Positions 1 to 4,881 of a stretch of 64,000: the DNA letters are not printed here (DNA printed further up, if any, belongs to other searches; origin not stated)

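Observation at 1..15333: Tandem array of three giant, independently promoted surface-protein paralogs with a mosaic conservation pattern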

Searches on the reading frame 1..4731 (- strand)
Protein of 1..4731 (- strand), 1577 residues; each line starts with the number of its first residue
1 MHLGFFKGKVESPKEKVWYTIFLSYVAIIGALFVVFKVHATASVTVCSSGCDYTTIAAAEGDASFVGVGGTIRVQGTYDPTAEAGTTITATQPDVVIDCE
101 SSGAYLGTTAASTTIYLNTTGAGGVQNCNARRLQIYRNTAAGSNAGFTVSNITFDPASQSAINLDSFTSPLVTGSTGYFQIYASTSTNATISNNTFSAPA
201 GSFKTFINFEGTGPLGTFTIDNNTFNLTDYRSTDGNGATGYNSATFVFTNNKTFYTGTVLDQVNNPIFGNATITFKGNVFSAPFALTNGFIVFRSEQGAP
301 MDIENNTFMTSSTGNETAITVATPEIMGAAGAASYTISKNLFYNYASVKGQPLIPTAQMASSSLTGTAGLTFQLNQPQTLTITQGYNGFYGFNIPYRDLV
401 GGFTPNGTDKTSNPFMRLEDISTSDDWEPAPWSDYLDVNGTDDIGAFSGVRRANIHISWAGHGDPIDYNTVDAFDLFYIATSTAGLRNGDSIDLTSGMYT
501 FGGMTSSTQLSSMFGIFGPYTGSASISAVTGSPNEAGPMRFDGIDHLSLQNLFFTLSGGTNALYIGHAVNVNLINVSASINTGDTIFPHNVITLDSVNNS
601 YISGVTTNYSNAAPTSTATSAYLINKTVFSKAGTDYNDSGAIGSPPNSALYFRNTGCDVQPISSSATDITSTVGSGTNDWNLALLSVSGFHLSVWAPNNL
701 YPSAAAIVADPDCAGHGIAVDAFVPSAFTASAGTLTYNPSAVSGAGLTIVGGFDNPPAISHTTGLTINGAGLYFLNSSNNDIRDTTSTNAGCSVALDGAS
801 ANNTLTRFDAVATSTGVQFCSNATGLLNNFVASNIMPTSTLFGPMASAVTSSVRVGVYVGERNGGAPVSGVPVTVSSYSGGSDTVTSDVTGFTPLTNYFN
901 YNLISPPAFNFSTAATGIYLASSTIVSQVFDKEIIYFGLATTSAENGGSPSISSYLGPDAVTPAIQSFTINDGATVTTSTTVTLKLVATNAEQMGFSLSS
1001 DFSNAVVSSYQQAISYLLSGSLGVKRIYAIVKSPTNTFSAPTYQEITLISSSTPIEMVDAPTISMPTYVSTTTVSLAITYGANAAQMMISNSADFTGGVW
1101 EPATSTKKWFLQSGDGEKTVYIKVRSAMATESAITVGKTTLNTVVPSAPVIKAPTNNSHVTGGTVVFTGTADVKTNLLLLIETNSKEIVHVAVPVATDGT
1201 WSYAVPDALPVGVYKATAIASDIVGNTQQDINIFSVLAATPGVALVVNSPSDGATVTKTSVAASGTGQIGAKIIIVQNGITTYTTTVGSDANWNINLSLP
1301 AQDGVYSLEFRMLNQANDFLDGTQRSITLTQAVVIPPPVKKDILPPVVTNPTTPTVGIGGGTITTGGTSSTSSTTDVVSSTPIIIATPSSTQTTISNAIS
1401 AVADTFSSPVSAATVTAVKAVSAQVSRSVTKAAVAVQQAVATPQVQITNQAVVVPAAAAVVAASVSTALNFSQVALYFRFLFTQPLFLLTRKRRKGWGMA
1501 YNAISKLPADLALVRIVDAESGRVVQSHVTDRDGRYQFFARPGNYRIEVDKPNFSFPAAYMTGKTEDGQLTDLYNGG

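Call 8: search_protein_families(library=pfam, proteins=[window:1-4731:-], max_evalue=0.01)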
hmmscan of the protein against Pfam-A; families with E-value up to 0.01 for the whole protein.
window:1-4731:- (1577 aa): 3 families
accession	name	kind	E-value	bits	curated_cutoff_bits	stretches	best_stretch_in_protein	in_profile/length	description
PF19077.6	Big_13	-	1.6e-09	38.6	27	1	1166-1230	30-93/102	Bacterial Ig-like domain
PF07210.18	DUF1416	-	0.0016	18.7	23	0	1510-1548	34-71/97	Protein of unknown function (DUF1416)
PF17210.9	SdrD_B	-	0.0031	18.1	29.7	1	1518-1559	32-74/112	SdrD B-like domain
